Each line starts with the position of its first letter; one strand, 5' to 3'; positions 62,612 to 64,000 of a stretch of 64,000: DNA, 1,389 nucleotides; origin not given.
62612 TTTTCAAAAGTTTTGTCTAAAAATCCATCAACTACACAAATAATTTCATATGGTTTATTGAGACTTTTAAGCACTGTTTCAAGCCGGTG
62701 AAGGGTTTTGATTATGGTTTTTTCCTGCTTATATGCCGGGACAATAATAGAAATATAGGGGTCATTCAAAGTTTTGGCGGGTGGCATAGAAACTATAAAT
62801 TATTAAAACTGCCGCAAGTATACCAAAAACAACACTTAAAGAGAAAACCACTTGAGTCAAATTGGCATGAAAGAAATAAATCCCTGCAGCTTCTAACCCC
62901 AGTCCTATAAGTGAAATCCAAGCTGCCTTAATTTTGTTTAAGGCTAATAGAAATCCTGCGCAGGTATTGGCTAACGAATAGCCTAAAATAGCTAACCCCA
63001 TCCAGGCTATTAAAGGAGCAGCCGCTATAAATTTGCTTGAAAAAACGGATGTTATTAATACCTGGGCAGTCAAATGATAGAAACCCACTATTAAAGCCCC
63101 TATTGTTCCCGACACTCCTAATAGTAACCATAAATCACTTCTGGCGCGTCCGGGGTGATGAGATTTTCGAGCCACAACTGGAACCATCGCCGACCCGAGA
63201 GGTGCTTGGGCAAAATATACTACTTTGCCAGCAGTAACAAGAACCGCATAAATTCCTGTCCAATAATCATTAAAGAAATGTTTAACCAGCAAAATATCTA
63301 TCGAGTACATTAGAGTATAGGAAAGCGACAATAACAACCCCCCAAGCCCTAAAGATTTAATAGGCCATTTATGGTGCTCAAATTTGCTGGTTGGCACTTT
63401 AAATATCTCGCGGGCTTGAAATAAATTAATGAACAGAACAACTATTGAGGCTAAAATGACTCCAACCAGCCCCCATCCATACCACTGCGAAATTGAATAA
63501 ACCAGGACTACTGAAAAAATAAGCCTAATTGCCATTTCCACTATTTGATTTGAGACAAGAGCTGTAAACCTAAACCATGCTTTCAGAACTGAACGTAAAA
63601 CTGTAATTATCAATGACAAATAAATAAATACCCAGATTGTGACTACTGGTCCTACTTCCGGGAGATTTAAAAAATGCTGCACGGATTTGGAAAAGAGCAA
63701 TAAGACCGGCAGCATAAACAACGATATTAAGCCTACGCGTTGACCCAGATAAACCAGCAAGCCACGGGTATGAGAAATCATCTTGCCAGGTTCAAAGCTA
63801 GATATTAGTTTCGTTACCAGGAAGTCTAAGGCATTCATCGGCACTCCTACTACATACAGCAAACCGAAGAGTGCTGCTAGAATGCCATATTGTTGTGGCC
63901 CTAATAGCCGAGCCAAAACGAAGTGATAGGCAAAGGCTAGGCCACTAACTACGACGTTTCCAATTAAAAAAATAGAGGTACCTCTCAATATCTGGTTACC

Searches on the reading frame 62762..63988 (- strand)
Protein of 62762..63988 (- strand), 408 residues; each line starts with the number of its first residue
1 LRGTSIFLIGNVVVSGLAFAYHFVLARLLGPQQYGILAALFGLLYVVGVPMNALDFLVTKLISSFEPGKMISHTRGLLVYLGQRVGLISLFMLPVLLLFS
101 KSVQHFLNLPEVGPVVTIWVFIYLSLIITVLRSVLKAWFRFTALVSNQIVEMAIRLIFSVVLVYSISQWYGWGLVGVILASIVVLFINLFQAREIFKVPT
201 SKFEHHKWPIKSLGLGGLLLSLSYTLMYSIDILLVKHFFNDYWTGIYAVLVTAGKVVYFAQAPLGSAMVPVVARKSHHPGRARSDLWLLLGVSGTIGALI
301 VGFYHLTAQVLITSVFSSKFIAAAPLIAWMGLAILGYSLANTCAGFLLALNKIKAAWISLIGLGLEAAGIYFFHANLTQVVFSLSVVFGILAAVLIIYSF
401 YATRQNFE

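Call 51: search_protein_families(library=pfam, proteins=[window:62762-63988:-], max_evalue=0.001)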
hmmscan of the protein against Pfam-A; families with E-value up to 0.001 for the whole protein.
window:62762-63988:- (408 aa): 2 families
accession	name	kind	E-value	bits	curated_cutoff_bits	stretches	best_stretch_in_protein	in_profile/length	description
PF13440.11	Polysacc_synt_3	-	2.5e-11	43.8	23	1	24-324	1-292/293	Polysaccharide biosynthesis protein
PF01943.22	Polysacc_synt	-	1.9e-08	34.5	28.2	1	2-274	3-272/274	Polysaccharide biosynthesis protein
